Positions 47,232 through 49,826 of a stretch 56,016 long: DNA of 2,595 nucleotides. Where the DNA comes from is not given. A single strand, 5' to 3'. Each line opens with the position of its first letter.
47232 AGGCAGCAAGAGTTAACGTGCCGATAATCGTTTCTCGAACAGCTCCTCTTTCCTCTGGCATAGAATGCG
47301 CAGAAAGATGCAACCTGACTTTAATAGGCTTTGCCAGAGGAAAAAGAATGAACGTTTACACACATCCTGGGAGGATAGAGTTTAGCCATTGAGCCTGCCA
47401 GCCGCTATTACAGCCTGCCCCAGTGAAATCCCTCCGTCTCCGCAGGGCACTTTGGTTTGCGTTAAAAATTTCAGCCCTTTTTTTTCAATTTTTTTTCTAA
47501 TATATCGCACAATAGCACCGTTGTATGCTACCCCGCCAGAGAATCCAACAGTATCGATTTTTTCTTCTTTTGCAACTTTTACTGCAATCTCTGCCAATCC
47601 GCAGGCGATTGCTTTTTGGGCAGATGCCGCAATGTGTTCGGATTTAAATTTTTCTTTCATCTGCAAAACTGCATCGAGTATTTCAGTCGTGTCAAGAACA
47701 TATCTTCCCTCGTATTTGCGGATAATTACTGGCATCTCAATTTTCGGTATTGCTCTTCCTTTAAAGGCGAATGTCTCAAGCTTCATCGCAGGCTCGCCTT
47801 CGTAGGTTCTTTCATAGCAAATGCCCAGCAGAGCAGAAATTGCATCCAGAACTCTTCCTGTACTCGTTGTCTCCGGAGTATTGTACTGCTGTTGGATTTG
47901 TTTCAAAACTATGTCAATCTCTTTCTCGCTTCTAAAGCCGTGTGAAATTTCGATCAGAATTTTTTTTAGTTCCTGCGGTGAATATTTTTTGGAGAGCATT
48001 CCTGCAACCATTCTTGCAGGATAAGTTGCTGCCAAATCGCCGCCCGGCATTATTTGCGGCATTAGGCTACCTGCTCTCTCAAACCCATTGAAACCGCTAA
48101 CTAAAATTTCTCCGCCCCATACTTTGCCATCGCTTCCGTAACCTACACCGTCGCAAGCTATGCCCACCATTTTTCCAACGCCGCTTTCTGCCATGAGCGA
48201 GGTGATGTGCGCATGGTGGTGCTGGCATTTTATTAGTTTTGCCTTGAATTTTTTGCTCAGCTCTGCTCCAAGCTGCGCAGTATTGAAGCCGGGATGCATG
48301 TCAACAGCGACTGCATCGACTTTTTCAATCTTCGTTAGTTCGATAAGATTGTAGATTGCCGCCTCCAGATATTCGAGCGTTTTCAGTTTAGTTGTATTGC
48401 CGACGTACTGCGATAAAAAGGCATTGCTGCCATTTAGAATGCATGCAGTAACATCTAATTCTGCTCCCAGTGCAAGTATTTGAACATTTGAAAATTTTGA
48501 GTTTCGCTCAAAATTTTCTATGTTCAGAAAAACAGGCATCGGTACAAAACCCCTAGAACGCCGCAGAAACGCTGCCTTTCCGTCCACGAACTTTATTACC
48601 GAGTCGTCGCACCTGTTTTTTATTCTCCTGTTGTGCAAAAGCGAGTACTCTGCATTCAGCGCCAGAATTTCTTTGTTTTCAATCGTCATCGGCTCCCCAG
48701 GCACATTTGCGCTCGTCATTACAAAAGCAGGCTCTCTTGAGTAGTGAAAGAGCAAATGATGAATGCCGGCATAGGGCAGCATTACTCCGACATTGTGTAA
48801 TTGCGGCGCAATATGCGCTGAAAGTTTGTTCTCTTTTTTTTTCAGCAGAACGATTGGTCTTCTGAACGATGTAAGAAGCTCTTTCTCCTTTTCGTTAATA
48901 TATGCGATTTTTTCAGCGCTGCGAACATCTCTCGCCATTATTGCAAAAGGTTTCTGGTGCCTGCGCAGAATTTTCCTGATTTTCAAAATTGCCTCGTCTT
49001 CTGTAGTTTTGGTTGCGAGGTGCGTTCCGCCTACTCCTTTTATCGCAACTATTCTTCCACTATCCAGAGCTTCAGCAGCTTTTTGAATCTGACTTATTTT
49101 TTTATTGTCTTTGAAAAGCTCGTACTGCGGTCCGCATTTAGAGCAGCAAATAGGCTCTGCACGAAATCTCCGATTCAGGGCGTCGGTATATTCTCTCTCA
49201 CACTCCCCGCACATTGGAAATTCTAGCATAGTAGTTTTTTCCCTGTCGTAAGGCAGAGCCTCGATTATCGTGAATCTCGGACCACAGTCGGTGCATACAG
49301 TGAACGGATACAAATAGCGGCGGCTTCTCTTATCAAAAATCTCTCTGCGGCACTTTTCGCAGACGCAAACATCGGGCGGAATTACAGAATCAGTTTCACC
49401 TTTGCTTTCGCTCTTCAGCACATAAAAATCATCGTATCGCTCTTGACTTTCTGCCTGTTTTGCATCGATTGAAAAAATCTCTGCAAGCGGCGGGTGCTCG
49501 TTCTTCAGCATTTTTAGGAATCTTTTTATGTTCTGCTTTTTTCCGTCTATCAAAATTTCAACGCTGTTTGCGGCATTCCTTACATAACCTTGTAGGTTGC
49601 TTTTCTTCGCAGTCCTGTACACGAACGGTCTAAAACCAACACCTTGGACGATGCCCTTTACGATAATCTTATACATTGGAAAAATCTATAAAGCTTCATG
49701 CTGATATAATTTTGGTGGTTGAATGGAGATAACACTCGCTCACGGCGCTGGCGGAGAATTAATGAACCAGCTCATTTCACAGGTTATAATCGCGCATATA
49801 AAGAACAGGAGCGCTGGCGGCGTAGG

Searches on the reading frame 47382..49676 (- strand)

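Call 38: search_protein_families(library=pfam, proteins=[window:47382-49676:-], max_evalue=0.01)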
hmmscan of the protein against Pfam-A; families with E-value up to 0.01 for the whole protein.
window:47382-49676:- (764 aa): 7 families
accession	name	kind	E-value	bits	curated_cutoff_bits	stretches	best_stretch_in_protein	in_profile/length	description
PF22521.2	HypF_C_2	-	4.8e-71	239.8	27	1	505-754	1-241/241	Carbamoyltransferase, Kae1-like Domain, second subdomain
PF01300.24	Sua5_yciO_yrdC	-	9.8e-38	129.8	25.1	1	202-374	1-178/178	Telomere recombination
PF07503.17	zf-HYPF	-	7.9e-29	99.6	23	2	105-138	1-34/34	HypF finger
PF17788.7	HypF_C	-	1.6e-24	86.9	23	1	398-497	4-99/99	HypF Kae1-like domain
PF00708.24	Acylphosphatase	-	4.7e-24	84.9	22.5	1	2-84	1-83/85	Acylphosphatase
PF00814.31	TsaD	-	2.5e-08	34.4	24.8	1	603-737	131-247/264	tRNA N6-adenosine threonylcarbamoyltransferase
PF01869.26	BcrAD_BadFG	-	0.0035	17.3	31.5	0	677-736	193-250/271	BadF/BadG/BcrA/BcrD ATPase family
